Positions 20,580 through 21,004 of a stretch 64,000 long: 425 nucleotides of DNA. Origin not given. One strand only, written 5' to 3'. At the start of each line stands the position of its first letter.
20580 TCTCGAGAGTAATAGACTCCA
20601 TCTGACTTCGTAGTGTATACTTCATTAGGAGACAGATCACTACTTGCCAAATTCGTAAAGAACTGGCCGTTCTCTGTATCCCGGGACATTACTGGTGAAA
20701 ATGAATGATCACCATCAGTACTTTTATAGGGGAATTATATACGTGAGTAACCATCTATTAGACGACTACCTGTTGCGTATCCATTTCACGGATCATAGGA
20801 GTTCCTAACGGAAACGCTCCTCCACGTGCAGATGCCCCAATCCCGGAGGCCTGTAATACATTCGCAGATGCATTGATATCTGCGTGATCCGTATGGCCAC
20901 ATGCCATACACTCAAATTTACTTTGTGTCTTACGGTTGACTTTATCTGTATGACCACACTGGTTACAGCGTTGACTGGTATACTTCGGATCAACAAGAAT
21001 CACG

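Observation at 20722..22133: Intact TnpB in an element with IS1595-type inverted repeats and an 8-bp target duplication, with no Y1 or serine recombinase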

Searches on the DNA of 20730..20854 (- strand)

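Call 82: build_rna_model(alignment_id=A4, structure=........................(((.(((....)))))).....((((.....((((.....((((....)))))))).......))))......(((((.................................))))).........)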
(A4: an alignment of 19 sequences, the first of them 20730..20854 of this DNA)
Model R1 built from alignment A4 (19 sequences, 149 columns); structure: as given.
model positions 126; base pairs 23; branch points 2; effective number of sequences 2.01; information 0.59 bits per position. Calibrated on 0.2 Mb of random sequence (short: E-values are rough).
structure used (alignment columns):
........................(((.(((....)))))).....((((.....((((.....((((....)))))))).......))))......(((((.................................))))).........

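Call 83: search_with_rna_model(model_id=R1, source=window, max_evalue=1, show_alignments=3)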
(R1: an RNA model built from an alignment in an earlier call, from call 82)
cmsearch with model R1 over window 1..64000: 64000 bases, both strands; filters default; matches with E-value up to 1: 5.
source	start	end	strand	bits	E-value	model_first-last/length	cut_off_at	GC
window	20730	20859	-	128.7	5.5e-32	1-126/126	no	0.48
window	51591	51735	-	67.5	8.6e-16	1-126/126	no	0.48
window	22053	22125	+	18.6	0.007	1-126/126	no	0.36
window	27609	27696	+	17.5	0.014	1-126/126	no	0.28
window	23201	23268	-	10.7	0.83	1-126/126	no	0.38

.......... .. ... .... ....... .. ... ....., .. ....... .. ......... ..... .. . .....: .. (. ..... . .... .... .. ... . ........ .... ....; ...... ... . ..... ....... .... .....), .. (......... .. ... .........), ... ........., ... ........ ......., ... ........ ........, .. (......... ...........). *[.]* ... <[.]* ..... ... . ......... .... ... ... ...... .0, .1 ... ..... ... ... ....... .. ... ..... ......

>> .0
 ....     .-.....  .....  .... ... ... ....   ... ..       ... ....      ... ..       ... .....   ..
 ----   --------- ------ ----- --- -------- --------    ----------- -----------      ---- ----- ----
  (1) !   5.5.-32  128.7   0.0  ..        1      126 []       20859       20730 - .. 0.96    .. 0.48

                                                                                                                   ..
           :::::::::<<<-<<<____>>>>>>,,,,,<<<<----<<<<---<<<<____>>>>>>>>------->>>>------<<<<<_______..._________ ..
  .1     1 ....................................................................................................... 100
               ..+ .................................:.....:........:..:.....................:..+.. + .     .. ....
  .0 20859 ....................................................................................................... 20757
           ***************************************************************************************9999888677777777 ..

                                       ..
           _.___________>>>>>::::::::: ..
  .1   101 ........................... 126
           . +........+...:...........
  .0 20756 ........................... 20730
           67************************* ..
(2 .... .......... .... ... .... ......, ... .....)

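Call 84: search_with_rna_model(model_id=R1, sources=[L084, L085, L086, L087, L088, L089, L090, L091, L092, L093, L094, L095, L096, L097, L098, L099, L100, L101, L102, L103, L104, L105, L106, L107, L108, L109, L110, L111, L112, L113, L114, L115, L116, L117, L118, L119, L120, L121, L122, L123, L124, L125, L126, L127, L128, L129, L130, L131, L132, L133, L016, L017, L018, L019, L082, L083], max_evalue=0.01)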
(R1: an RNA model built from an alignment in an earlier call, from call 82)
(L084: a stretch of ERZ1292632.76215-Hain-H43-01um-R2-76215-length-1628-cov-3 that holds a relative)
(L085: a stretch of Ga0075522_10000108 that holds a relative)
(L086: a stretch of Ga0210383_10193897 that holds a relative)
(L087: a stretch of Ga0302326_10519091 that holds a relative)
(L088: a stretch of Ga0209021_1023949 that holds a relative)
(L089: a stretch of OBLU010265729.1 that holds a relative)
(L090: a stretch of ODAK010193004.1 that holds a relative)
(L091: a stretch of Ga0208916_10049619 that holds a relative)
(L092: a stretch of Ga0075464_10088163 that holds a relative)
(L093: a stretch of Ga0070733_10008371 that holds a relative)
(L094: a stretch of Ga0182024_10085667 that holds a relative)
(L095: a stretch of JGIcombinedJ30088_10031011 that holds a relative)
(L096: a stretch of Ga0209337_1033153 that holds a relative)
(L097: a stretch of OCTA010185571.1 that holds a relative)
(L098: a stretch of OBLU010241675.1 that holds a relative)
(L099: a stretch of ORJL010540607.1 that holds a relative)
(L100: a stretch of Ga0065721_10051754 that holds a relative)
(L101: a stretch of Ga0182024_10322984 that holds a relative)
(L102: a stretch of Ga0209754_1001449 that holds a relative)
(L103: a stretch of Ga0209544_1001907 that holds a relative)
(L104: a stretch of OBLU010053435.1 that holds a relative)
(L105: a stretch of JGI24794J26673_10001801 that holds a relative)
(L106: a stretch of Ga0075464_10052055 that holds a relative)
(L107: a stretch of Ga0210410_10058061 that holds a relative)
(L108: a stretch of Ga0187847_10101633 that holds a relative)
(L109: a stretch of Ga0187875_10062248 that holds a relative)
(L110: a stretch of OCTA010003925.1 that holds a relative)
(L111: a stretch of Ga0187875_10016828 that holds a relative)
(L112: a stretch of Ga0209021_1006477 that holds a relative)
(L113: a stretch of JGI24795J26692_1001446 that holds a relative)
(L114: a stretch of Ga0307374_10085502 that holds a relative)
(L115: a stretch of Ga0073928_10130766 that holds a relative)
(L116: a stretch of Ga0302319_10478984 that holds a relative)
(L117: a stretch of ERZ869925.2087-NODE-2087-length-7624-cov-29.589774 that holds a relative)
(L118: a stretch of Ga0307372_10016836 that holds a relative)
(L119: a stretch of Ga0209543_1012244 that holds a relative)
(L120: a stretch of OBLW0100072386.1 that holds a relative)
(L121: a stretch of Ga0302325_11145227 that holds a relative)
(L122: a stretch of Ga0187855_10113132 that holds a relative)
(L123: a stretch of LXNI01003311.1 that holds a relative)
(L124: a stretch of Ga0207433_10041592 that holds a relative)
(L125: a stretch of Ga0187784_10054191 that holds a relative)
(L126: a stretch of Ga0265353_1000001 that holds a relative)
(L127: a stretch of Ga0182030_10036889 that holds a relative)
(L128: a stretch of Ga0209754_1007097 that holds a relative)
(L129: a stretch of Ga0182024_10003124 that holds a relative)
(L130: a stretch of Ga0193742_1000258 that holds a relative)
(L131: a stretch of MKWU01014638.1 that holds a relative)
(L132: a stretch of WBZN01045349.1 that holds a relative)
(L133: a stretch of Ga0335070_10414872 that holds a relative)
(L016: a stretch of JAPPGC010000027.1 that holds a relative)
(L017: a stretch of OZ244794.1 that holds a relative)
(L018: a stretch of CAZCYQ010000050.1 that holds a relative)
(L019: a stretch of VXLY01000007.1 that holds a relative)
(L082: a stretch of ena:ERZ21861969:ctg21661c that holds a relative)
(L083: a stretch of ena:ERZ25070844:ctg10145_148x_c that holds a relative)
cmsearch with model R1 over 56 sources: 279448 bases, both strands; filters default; matches with E-value up to 0.01: 9.
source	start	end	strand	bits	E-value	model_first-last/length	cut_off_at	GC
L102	1163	1281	+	127.9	4e-31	1-126/126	no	0.57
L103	232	350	+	127.9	4e-31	1-126/126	no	0.57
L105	1562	1680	+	127.9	4e-31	1-126/126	no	0.57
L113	1562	1680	+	127.9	4e-31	1-126/126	no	0.57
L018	3608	3717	+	117.2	2.7e-28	1-126/126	no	0.53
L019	3608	3717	+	108.7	4.9e-26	1-126/126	no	0.51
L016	3608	3717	+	106.9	1.4e-25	1-126/126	no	0.52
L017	3605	3714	+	104.4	6.6e-25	1-126/126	no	0.53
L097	518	630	+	21.1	0.0066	1-126/126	no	0.5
